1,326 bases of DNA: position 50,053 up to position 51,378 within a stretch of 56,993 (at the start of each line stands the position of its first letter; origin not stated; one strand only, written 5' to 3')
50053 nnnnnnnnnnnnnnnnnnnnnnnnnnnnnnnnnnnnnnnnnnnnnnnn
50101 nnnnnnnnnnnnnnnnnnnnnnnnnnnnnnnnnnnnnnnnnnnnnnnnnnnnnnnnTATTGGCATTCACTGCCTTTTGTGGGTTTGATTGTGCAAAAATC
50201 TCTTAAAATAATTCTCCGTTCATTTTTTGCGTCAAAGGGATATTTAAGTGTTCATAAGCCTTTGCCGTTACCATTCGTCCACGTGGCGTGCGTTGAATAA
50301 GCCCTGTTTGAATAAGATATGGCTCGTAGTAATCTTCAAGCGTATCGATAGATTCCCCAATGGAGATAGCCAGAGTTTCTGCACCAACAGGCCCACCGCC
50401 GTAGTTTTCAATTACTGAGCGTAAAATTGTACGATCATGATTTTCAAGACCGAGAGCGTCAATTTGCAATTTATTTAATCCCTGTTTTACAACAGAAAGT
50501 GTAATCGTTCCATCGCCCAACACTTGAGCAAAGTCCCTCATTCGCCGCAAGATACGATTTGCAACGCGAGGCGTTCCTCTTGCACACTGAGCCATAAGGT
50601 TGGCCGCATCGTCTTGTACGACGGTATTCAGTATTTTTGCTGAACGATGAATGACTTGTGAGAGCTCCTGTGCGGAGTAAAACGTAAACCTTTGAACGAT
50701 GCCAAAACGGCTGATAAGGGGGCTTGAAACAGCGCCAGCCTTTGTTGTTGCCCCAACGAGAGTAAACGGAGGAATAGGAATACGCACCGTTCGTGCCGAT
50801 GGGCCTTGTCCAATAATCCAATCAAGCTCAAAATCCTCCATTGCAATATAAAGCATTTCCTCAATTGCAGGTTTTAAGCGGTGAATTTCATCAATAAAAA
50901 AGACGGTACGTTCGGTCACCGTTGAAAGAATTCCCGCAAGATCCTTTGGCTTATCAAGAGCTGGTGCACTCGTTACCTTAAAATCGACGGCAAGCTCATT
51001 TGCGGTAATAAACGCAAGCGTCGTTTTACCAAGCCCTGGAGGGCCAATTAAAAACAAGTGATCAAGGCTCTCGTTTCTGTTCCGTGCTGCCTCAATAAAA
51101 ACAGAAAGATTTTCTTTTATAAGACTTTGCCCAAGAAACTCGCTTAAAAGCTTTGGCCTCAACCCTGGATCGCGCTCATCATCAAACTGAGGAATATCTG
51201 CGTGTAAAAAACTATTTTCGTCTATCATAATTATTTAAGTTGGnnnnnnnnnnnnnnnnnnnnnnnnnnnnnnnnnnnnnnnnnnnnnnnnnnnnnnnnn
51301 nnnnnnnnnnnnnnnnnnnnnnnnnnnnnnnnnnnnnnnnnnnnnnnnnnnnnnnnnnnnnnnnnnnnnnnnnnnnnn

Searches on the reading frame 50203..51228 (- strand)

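Call 63: search_protein_families(library=pfam, proteins=[window:50203-51228:-], max_evalue=0.00001)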
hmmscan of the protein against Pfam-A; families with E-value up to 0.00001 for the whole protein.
window:50203-51228:- (341 aa): 5 families
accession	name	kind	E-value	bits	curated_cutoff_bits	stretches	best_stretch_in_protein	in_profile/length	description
PF05496.18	RuvB_N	-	4e-70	235.1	27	1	23-180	1-158/159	Holliday junction DNA helicase RuvB P-loop domain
PF17864.7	AAA_lid_4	-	9.9e-27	92.9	27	1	184-257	1-74/74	RuvB AAA lid domain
PF05491.19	RuvB_C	-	7.5e-24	83.9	24.7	1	259-329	2-72/72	RuvB C-terminal winged helix domain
PF00004.35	AAA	-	3.9e-17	63.4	21.2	1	59-181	2-129/131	ATPase family associated with various cellular activities (AAA)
PF20720.3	nSTAND3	-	3.4e-06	27.3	27.2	1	48-115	10-74/155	Novel STAND NTPase 3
